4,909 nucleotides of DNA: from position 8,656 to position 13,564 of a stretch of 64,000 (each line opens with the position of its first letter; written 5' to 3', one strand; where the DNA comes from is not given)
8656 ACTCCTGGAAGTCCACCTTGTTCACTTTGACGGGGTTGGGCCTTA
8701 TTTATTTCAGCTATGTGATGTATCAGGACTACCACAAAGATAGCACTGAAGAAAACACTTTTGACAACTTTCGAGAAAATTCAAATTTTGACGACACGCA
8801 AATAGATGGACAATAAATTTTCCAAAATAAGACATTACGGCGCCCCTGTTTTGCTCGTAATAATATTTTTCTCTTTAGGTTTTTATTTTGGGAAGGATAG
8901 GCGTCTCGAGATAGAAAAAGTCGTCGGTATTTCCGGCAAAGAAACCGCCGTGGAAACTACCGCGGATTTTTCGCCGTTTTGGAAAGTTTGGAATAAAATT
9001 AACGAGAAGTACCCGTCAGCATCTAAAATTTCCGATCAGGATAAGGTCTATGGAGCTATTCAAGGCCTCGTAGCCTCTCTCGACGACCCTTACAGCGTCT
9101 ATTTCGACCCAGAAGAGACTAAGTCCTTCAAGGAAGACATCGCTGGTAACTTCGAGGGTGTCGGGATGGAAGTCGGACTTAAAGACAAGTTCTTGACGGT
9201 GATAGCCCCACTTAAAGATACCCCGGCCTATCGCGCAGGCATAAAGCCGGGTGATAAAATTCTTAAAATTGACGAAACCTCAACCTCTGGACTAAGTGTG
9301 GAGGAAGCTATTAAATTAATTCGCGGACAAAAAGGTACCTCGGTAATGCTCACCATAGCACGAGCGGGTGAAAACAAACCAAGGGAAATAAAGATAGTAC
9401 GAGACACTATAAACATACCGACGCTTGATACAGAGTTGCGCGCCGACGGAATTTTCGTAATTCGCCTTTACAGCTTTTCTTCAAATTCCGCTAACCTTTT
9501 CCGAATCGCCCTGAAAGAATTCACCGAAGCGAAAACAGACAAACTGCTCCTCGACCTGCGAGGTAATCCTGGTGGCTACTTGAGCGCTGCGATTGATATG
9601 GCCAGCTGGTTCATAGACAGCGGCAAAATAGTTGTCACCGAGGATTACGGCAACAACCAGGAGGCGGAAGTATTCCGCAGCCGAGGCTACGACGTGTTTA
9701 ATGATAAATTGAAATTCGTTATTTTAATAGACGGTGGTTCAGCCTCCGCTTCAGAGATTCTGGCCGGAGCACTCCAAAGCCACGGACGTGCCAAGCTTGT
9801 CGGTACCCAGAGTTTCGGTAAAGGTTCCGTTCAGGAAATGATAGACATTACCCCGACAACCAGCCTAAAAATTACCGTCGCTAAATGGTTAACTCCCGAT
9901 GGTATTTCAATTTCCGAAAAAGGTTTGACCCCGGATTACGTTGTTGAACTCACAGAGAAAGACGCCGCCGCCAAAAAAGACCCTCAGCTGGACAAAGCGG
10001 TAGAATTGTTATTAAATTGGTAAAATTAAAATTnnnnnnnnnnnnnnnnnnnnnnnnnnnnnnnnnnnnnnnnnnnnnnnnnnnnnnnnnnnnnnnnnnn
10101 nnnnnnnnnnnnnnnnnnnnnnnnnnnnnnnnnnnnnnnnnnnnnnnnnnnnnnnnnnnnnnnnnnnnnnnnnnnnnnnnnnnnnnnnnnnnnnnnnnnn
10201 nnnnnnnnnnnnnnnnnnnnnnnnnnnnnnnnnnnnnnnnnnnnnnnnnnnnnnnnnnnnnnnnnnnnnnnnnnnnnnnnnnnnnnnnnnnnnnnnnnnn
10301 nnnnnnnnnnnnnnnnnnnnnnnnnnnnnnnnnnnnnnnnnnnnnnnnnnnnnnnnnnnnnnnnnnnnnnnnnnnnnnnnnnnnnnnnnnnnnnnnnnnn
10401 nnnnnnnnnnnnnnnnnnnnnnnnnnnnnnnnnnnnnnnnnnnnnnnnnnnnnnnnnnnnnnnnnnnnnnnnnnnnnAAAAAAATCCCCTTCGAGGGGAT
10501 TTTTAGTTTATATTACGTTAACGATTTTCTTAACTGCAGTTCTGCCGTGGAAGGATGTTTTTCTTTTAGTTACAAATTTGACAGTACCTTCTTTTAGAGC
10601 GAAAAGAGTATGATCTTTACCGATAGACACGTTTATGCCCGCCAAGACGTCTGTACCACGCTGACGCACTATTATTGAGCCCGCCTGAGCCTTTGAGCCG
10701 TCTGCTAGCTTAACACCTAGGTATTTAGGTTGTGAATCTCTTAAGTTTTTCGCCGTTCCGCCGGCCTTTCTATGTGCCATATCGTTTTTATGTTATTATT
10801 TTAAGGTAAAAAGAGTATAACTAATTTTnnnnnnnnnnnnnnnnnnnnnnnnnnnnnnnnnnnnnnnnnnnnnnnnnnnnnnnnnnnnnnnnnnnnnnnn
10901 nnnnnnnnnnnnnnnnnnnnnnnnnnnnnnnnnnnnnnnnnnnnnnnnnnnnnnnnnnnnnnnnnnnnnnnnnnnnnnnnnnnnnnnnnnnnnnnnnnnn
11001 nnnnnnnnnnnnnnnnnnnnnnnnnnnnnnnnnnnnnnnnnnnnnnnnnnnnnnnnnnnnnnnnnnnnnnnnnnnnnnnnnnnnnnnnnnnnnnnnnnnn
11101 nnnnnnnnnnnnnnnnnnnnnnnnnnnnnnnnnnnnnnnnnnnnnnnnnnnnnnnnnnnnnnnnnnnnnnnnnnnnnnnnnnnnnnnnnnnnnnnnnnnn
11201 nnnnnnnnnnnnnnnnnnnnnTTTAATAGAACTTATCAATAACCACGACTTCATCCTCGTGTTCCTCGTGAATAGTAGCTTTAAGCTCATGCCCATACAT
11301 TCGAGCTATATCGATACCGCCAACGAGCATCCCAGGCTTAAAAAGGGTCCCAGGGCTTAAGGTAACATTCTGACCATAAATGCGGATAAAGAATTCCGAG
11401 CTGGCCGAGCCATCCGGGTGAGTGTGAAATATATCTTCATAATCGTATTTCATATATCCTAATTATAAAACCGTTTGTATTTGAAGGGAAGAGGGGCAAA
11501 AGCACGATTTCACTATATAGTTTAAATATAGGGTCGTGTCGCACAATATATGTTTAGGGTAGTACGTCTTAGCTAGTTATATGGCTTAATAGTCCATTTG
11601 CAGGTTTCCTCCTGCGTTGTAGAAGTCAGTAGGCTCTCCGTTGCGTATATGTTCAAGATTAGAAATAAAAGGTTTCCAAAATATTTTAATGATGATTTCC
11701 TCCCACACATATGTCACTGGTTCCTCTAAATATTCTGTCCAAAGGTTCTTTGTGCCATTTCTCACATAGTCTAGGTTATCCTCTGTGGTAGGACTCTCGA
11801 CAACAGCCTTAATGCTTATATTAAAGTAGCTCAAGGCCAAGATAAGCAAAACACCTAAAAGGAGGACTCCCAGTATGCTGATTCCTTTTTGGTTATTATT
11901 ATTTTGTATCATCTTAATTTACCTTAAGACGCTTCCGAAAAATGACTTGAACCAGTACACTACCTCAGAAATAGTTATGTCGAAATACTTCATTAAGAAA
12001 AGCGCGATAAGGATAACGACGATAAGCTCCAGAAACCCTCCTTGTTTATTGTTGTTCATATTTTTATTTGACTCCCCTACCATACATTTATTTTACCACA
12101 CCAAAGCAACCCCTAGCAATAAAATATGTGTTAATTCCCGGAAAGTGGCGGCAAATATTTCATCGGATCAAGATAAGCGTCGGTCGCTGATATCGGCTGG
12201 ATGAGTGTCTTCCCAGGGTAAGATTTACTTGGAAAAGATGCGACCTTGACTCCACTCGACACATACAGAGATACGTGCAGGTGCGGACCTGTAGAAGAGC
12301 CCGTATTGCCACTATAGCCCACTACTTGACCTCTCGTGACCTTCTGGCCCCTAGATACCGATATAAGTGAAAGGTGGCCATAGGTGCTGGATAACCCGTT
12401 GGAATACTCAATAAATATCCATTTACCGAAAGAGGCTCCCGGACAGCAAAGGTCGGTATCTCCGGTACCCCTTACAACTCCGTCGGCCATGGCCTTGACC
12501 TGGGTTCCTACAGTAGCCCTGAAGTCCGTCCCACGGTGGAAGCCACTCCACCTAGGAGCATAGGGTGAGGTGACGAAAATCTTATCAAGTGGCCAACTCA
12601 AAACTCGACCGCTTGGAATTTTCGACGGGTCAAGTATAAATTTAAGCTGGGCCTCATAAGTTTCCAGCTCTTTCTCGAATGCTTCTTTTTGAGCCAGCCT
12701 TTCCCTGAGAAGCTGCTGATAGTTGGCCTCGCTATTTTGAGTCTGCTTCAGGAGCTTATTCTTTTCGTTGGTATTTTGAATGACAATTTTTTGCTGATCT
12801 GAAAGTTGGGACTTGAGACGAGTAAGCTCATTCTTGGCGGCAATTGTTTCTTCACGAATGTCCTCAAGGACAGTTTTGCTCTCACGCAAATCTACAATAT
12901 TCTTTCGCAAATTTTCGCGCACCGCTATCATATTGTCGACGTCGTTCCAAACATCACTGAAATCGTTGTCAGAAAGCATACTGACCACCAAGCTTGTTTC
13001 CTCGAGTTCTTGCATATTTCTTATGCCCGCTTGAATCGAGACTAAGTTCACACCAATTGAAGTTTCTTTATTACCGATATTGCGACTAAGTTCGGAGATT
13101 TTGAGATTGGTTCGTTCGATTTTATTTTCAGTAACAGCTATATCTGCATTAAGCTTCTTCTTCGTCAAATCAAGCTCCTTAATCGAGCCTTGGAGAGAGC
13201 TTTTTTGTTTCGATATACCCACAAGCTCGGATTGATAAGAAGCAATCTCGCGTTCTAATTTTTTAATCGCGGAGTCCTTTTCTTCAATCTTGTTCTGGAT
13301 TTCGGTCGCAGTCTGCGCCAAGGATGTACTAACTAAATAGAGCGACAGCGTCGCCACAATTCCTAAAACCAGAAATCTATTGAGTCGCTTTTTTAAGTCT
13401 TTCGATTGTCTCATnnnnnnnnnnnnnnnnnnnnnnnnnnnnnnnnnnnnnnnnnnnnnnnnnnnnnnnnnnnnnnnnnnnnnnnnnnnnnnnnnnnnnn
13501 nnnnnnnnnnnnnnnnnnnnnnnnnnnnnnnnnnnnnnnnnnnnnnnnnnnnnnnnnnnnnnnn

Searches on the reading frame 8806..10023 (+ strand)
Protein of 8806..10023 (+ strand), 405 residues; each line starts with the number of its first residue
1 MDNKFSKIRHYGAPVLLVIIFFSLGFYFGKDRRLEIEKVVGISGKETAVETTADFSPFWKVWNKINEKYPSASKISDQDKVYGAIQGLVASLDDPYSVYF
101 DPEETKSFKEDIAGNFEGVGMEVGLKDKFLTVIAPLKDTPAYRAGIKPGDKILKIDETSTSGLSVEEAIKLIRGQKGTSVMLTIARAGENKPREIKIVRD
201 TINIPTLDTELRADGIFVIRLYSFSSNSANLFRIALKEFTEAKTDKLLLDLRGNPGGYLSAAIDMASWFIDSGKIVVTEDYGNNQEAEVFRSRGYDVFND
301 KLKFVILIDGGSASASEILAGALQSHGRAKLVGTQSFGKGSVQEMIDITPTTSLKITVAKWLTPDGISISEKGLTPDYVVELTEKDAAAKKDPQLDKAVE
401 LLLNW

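Call 89: search_protein_families(library=pfam, proteins=[window:8806-10023:+], max_evalue=0.001)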
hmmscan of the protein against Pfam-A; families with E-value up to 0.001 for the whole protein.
window:8806-10023:+ (405 aa): 5 families
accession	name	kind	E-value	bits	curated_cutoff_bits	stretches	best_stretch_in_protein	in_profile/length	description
PF03572.23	Peptidase_S41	-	1.2e-47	162.1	24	1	218-380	4-165/165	Peptidase family S41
PF17820.7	PDZ_6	-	1.8e-12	47.2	27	1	134-186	4-54/54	PDZ domain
PF00595.29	PDZ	-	1.2e-11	45.2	23.2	1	119-184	17-80/81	PDZ domain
PF22694.1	CtpB_N-like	-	8.6e-10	39.4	27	1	38-103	20-84/85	Activating protease CtpB N-terminal domain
PF13180.12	PDZ_2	-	1.7e-08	35.1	27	1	120-196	4-79/80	PDZ domain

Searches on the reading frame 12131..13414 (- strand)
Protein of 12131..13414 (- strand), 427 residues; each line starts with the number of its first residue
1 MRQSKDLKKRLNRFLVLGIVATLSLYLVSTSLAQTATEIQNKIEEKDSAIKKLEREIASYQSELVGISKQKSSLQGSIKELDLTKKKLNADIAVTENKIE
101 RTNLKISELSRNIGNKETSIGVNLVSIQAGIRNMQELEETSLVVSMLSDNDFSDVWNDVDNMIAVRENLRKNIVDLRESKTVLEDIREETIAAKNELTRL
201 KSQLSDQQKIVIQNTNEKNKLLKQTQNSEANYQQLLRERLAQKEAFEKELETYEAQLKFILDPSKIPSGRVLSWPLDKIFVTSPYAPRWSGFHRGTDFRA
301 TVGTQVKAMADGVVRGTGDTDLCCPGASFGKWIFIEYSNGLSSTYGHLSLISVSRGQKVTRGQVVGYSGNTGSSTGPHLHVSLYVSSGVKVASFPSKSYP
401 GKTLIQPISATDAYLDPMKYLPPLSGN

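Call 89: search_protein_families(library=pfam, proteins=[window:12131-13414:-], max_evalue=0.001)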
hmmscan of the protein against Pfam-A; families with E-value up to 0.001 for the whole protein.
window:12131-13414:- (427 aa): 4 families
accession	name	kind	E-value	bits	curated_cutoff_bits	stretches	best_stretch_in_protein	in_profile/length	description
PF01551.29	Peptidase_M23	-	5.2e-26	91.1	28.7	1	292-385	2-89/96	Peptidase family M23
PF16454.10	PI3K_P85_iSH2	-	6.7e-05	23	31.5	1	31-90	99-158/161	Phosphatidylinositol 3-kinase regulatory subunit P85 inter-SH2 domain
PF14703.12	PHM7_cyt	-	0.00038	21.1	27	1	26-121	31-125/174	Cytosolic domain of 10TM putative phosphate transporter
PF01576.24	Myosin_tail_1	-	0.00083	17.8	38.1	0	165-258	431-527/1081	Myosin tail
